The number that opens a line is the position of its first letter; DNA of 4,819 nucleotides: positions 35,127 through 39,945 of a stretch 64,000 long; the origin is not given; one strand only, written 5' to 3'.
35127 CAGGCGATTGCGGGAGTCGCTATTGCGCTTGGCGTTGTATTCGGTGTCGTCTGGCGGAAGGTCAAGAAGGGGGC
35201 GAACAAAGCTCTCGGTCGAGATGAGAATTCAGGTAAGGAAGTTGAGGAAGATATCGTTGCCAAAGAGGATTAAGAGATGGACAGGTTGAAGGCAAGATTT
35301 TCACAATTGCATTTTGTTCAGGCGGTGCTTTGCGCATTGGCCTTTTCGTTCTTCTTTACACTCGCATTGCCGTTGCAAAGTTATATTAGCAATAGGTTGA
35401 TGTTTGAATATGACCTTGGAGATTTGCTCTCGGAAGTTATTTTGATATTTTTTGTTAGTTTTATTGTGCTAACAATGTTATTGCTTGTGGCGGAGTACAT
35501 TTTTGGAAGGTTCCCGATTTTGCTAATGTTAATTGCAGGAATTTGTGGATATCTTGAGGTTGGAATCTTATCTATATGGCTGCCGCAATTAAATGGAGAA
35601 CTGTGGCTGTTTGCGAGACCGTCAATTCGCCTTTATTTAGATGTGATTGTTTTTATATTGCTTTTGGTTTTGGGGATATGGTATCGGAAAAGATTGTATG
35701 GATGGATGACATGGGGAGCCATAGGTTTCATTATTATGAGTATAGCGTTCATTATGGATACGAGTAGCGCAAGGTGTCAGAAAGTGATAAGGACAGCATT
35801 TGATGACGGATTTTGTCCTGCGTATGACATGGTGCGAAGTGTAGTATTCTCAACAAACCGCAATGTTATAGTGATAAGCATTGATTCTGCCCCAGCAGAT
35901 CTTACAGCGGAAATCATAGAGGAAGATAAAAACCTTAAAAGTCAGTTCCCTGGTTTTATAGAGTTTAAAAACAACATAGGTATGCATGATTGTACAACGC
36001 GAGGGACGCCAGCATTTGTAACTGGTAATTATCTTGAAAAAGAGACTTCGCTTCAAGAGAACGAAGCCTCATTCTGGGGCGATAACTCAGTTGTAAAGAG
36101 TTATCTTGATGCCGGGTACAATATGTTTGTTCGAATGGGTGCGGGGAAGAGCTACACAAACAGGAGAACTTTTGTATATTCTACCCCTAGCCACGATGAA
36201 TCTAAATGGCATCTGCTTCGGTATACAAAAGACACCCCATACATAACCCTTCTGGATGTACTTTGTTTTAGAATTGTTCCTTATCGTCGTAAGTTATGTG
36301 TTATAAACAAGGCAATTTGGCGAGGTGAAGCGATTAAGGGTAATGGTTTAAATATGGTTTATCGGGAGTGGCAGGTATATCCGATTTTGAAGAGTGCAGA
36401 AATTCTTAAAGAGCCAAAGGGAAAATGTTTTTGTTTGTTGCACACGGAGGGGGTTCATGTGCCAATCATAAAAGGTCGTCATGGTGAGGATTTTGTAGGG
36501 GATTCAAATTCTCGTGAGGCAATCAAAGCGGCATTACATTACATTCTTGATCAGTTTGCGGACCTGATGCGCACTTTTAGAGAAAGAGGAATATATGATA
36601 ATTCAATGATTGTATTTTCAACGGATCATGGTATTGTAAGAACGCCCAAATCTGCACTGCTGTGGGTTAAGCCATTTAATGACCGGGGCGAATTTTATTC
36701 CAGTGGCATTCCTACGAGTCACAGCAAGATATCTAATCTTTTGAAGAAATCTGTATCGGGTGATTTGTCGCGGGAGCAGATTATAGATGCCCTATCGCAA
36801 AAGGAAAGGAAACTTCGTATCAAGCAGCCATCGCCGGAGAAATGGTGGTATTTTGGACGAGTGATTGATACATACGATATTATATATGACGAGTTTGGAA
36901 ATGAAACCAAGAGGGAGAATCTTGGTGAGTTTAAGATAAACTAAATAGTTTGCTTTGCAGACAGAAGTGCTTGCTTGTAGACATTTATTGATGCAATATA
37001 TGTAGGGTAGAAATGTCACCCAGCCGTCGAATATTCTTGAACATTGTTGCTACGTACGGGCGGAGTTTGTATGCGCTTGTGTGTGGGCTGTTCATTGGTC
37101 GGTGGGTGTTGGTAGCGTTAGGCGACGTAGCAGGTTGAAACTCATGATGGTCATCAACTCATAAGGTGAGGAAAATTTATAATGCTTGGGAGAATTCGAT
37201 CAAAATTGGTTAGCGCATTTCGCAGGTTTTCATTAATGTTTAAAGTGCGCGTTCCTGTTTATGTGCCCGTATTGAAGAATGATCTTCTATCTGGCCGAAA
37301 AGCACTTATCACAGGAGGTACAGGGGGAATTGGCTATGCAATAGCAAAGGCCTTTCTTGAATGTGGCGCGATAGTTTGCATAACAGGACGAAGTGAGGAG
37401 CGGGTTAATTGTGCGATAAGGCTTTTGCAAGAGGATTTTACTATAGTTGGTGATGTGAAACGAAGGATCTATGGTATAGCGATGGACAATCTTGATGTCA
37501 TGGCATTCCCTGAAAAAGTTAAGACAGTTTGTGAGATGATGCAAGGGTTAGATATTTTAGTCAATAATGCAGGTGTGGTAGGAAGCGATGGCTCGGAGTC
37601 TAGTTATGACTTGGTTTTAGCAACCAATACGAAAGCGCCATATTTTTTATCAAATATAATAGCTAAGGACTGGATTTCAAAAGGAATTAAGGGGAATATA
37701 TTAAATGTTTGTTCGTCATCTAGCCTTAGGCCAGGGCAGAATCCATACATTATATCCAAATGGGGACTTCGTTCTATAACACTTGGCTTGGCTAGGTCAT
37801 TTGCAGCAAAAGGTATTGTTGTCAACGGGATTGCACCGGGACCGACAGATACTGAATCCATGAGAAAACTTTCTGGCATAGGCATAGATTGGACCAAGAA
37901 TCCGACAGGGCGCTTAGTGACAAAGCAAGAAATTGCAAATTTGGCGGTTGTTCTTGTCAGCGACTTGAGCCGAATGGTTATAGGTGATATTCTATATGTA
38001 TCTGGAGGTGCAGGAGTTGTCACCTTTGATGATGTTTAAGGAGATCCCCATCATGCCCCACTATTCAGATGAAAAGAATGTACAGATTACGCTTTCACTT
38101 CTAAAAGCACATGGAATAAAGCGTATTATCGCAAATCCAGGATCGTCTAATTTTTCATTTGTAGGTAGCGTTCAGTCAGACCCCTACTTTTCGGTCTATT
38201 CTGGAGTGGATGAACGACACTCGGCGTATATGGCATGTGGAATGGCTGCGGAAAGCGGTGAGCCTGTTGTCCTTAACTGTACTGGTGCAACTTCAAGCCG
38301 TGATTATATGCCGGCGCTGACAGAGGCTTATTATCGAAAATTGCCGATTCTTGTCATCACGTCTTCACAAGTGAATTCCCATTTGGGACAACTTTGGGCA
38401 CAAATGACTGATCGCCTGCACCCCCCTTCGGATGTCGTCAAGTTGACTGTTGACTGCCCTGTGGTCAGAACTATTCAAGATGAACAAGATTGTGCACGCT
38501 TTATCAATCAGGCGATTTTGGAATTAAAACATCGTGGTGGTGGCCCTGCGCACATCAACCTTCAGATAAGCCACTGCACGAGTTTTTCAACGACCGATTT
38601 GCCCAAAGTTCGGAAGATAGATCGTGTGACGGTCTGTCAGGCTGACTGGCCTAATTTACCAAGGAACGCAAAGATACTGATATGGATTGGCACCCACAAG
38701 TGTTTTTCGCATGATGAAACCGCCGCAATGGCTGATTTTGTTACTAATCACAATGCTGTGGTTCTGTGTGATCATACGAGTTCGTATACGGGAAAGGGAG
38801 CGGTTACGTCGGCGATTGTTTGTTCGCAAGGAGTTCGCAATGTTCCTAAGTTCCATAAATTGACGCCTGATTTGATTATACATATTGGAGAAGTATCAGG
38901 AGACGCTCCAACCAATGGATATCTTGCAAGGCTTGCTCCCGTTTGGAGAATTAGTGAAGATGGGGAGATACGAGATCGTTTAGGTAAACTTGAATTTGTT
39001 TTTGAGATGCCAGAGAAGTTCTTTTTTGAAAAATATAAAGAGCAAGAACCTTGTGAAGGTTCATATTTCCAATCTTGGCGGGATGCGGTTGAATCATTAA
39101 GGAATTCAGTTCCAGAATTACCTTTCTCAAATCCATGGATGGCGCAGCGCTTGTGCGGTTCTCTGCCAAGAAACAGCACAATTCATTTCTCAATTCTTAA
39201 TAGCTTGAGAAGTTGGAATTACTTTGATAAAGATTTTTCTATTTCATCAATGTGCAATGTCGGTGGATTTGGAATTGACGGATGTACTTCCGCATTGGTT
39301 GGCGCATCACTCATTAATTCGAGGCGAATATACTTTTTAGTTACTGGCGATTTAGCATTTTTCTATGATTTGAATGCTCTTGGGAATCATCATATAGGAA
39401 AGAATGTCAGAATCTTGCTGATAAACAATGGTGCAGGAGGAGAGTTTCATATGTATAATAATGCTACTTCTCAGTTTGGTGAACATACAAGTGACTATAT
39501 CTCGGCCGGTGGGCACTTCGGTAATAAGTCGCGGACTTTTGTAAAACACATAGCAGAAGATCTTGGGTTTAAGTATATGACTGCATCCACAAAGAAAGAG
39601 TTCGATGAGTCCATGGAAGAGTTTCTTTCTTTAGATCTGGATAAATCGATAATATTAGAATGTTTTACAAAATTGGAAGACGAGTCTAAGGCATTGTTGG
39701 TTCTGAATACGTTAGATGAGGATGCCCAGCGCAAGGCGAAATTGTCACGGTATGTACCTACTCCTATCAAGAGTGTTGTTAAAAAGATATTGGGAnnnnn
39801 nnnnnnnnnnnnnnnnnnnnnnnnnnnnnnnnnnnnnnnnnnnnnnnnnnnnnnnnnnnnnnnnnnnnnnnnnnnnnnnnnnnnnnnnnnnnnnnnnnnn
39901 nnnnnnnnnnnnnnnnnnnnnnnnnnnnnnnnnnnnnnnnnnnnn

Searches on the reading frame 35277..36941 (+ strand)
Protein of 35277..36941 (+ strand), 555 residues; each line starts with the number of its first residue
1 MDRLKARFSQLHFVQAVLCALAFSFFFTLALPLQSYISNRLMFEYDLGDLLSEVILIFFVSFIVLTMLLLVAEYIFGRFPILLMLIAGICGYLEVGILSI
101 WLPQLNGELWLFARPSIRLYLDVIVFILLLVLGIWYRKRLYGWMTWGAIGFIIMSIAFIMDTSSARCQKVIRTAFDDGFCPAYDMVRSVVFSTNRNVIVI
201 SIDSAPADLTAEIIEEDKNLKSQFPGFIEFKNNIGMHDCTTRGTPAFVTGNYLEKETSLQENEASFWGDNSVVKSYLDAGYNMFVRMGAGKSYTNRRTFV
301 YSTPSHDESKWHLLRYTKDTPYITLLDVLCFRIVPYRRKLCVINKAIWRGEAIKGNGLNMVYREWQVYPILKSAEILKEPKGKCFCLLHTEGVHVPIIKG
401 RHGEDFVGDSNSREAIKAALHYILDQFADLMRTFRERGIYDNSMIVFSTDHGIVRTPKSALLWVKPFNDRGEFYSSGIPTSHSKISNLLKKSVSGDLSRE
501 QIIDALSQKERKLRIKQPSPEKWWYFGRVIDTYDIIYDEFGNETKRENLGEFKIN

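Call 47: search_protein_families(library=pfam, proteins=[window:35277-36941:+], max_evalue=0.1)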
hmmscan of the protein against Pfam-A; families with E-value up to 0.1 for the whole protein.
window:35277-36941:+ (555 aa): 2 families
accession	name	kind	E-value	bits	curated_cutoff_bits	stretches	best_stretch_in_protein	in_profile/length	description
PF00884.28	Sulfatase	-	3.9e-07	30.1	25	1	195-455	1-245/301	Sulfatase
PF01663.27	Phosphodiest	-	0.012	15.7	23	1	414-469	182-237/342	Type I phosphodiesterase / nucleotide pyrophosphatase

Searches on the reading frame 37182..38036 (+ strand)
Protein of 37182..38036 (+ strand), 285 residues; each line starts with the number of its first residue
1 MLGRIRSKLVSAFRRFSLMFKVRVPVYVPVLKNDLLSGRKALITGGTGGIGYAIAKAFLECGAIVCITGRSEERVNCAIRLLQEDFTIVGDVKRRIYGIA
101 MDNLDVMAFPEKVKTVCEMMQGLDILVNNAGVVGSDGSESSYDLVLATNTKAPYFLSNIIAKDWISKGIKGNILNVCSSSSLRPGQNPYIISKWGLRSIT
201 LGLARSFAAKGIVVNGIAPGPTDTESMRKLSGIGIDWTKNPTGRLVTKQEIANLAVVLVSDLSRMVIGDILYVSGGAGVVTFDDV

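Call 47: search_protein_families(library=pfam, proteins=[window:37182-38036:+], max_evalue=0.1)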
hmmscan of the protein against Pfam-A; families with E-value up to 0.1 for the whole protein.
window:37182-38036:+ (285 aa): 6 families
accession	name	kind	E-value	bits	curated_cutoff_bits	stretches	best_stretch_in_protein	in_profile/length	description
PF13561.12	adh_short_C2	-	3.3e-36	125.5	27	1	48-276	6-234/236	Enoyl-(Acyl carrier protein) reductase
PF00106.31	adh_short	-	1.7e-34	119.5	26.6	1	40-230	2-190/195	short chain dehydrogenase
PF23441.1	SDR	-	9.8e-08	32.1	27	1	38-228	7-200/258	SDR-like rossmann domain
PF01370.27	Epimerase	-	0.00055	19.8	20.9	1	41-163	1-105/240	NAD dependent epimerase/dehydratase family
PF03807.23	F420_oxidored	-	0.0029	18.6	21.6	1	46-76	6-38/94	NADP oxidoreductase coenzyme F420-dependent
PF08659.16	KR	-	0.0078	16.6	22.6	1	42-80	4-46/180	KR domain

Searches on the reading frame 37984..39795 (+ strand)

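Call 47: search_protein_families(library=pfam, proteins=[window:37984-39795:+], max_evalue=0.1)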
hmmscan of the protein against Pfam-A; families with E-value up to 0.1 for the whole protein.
window:37984-39795:+ (604 aa): 2 families
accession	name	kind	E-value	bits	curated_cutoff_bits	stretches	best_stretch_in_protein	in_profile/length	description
PF02776.23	TPP_enzyme_N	-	1.7e-15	57.2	26.8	1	35-143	6-115/119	Thiamine pyrophosphate enzyme, N-terminal TPP binding domain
PF02775.26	TPP_enzyme_C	-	1.9e-06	28.2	21.9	1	436-554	35-145/151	Thiamine pyrophosphate enzyme, C-terminal TPP binding domain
